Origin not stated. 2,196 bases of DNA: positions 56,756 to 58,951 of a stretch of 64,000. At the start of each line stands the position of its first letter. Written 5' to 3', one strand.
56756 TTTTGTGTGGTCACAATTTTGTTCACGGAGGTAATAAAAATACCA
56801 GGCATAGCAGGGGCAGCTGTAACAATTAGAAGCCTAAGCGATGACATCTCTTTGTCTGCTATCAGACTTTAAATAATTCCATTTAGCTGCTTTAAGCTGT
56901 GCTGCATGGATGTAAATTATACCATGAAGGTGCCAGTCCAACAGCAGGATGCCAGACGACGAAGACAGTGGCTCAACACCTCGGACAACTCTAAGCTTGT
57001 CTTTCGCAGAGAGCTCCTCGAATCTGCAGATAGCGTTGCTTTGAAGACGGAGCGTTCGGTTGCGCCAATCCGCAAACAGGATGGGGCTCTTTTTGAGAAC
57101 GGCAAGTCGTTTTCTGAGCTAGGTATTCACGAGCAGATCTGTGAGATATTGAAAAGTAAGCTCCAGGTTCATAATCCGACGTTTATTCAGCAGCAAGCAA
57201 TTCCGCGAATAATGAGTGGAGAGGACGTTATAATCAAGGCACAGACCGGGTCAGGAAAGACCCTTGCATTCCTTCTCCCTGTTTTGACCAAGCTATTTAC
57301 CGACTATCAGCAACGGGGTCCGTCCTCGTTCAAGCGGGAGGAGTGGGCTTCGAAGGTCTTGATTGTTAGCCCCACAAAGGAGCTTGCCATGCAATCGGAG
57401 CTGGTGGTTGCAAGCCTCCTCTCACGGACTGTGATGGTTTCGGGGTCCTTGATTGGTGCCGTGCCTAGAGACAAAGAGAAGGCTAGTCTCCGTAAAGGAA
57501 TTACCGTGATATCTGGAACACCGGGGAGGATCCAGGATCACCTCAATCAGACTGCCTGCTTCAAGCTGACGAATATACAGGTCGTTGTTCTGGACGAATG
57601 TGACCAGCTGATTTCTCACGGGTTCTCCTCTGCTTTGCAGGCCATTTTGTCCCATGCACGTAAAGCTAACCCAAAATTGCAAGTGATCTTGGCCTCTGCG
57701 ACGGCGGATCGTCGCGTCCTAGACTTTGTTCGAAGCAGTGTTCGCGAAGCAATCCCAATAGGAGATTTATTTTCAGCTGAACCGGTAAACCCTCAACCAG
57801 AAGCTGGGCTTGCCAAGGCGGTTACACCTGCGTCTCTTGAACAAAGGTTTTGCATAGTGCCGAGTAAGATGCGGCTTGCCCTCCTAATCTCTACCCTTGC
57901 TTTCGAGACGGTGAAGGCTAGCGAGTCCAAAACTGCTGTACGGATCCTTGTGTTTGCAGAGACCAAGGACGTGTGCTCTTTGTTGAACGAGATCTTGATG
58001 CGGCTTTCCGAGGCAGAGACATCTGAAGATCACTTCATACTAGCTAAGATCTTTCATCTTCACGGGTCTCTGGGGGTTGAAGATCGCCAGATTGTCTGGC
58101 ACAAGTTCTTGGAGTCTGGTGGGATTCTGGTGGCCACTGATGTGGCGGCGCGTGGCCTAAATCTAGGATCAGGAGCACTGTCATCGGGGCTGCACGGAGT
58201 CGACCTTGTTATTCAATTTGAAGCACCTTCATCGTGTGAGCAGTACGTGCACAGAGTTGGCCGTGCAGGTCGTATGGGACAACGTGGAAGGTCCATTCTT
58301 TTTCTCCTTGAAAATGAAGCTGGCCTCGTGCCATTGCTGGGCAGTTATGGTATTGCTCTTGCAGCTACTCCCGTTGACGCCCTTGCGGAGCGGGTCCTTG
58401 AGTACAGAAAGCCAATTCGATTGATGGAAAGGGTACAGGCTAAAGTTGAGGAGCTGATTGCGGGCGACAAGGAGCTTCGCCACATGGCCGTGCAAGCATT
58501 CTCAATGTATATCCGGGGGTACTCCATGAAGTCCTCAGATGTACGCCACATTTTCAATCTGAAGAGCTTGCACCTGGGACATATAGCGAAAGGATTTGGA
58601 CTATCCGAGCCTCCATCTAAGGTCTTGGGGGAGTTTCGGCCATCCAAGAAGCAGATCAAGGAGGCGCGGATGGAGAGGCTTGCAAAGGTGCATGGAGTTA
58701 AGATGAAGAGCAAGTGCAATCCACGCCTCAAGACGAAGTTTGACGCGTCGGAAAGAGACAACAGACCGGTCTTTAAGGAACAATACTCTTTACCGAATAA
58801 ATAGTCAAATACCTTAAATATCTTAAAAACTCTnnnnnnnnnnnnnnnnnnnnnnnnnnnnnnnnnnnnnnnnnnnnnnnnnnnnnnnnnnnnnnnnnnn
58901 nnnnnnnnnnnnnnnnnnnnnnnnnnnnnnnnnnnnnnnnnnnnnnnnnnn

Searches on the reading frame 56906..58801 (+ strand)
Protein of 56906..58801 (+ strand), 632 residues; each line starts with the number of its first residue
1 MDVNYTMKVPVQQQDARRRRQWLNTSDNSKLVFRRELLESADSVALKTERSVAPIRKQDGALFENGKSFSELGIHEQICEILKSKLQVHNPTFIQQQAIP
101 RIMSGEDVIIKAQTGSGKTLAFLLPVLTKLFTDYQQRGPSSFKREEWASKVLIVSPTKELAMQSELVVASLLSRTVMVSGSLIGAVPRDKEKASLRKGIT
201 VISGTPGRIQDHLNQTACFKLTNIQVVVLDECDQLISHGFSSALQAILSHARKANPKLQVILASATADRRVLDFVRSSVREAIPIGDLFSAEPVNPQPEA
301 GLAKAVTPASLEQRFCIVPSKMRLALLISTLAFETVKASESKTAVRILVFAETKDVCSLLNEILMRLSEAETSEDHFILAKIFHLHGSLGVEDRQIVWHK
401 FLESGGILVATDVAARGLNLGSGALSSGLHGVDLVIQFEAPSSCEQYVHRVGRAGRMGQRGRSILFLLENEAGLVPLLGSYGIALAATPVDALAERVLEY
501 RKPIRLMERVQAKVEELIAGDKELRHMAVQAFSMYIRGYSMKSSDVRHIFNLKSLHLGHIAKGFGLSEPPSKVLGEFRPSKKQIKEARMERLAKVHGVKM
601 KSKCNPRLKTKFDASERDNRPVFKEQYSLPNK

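Call 51: search_protein_families(library=pfam, proteins=[window:56906-58801:+], max_evalue=0.001)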
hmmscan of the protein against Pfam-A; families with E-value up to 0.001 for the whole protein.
window:56906-58801:+ (632 aa): 4 families
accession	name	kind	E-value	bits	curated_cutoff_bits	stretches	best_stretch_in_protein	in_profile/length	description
PF00270.35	DEAD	-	2.5e-40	138.4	26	1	94-272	3-165/167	DEAD/DEAH box helicase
PF00271.37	Helicase_C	-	6.8e-17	62.1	23.5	1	340-458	11-110/110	Helicase conserved C-terminal domain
PF13959.11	CTE_SPB4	-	3.5e-16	59.4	27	1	521-571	1-51/52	ATP-dependent rRNA helicase SPB4-like, C-terminal extension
PF04851.21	ResIII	-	3e-07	30.9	22.5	1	94-252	7-151/164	Type III restriction enzyme, res subunit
